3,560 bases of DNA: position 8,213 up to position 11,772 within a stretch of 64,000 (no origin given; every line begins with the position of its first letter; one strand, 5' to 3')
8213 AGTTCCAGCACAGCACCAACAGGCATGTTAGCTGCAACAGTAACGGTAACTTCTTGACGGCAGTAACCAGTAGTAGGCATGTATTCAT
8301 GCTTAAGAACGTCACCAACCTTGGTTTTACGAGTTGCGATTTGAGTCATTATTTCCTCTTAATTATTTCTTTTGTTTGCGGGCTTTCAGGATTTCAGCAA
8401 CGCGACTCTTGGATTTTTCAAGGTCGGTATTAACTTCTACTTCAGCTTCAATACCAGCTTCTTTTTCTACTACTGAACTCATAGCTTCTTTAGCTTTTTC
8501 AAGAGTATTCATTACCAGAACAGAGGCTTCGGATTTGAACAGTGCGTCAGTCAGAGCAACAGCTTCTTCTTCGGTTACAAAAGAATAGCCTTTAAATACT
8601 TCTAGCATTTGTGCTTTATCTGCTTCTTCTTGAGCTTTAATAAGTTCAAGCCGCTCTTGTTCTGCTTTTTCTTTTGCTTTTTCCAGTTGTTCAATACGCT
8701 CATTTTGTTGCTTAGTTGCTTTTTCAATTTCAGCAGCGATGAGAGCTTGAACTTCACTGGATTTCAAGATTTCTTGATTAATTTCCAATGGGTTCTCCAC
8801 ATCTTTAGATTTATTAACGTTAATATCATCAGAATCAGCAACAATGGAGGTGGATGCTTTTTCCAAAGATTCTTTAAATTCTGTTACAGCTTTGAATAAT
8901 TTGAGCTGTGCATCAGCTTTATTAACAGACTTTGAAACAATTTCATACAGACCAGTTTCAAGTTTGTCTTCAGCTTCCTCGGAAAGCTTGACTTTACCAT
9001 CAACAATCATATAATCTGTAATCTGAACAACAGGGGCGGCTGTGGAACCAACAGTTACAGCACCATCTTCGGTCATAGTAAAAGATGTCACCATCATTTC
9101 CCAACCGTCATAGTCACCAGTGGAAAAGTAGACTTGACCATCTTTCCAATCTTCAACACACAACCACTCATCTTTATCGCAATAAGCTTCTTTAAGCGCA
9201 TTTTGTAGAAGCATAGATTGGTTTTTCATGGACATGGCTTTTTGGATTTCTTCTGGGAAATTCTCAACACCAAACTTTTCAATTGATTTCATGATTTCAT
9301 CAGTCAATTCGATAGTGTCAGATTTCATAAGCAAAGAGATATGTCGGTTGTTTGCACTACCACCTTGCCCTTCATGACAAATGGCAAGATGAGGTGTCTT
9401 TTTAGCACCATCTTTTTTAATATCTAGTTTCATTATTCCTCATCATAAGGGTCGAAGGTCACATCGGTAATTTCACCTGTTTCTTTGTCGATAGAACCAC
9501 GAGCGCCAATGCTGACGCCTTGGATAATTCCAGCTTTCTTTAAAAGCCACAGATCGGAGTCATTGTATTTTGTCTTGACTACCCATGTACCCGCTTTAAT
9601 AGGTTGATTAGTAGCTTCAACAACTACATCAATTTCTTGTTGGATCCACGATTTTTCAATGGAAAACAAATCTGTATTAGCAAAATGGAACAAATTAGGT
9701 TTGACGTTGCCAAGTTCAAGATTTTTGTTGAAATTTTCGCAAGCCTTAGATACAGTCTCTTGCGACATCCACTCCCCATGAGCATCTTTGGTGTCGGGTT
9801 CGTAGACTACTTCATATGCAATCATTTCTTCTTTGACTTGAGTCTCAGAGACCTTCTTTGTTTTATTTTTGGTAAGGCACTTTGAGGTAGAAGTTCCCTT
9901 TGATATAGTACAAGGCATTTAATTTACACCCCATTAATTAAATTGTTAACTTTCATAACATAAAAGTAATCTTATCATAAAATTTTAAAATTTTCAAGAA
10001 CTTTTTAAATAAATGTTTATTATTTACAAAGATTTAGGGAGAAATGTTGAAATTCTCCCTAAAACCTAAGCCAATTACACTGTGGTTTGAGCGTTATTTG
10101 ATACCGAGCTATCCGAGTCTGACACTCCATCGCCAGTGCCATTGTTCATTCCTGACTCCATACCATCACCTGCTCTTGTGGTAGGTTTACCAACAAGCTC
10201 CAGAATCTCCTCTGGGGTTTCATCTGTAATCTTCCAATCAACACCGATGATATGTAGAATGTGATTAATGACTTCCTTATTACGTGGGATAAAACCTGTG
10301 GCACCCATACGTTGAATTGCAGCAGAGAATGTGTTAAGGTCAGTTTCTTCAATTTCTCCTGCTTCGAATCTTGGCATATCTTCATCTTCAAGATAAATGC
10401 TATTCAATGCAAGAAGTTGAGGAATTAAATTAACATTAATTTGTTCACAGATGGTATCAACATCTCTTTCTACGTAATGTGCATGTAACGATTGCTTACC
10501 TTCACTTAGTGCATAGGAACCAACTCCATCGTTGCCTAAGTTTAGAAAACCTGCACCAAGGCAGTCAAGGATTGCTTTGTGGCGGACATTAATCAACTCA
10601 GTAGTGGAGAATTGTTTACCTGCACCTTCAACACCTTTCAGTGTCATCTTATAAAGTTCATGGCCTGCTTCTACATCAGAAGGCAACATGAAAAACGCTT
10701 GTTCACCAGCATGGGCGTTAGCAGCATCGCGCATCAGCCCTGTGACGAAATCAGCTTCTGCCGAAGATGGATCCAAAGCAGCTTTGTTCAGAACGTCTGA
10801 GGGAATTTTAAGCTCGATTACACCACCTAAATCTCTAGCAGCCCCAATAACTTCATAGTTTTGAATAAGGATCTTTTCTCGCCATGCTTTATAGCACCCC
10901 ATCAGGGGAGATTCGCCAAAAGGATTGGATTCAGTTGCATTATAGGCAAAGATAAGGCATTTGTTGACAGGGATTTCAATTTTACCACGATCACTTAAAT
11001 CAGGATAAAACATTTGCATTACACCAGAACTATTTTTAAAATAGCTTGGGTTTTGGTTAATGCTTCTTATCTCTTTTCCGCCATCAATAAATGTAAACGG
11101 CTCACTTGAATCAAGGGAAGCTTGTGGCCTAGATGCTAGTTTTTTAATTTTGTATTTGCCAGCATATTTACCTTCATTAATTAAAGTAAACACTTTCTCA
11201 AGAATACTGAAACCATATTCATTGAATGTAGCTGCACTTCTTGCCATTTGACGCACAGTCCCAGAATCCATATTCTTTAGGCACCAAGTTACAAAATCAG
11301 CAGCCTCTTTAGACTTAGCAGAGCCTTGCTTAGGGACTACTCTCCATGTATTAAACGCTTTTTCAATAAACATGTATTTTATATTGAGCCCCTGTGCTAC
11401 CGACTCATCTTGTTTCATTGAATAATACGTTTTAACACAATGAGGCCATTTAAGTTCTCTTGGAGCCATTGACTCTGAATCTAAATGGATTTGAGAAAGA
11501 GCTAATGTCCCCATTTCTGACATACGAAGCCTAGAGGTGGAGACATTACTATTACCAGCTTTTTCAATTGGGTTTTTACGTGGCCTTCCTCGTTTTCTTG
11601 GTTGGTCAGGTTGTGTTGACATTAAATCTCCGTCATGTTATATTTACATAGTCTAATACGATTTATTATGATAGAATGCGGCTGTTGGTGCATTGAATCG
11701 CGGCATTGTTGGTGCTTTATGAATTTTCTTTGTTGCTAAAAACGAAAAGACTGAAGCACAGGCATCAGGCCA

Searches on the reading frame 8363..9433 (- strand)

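Call 67: search_protein_families(library=phrogs, proteins=[window:8363-9433:-], max_evalue=0.001)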
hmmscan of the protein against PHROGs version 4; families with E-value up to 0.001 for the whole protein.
window:8363-9433:- (356 aa): 1 family
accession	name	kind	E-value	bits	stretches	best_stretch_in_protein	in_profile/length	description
phrog_2970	-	unknown function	1.7e-43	150.6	1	3-335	11-322/354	-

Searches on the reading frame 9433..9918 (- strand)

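Call 67: search_protein_families(library=phrogs, proteins=[window:9433-9918:-], max_evalue=0.001)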
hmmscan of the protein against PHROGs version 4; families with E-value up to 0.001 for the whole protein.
window:9433-9918:- (161 aa): 9 families
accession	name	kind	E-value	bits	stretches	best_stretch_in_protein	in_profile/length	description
phrog_1530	-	other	1.7e-44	153.7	1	17-160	232-369/379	DNA methyltransferase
phrog_3017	-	head and packaging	3.5e-19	70.3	1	17-147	36-158/402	head maturation protease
phrog_9979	-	unknown function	6.7e-13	49.5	1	28-136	42-150/278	-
phrog_26743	-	unknown function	1.6e-11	44.9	1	23-140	16-132/465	-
phrog_19260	-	unknown function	2.8e-10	41.1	1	29-147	45-156/253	-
phrog_15223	-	other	1.3e-07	32.7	1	22-140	5-113/199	protease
phrog_13242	-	unknown function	7.3e-06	26.2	1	27-142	315-424/450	-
phrog_34096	-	head and packaging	4.8e-05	23.3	1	9-141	115-235/412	head maturation protease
phrog_24841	-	unknown function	0.00023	21.2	1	104-153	85-133/628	-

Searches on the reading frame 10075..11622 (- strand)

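Call 18: search_protein_families(library=pfam, proteins=[window:10075-11622:-], max_evalue=0.01)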
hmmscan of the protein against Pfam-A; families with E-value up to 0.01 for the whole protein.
window:10075-11622:- (515 aa): 1 family
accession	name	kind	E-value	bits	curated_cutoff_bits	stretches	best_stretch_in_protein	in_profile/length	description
PF06074.18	Portal_Mu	-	6.4e-17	62.3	23.9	1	92-450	28-329/336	Portal protein of Mu bacteriophage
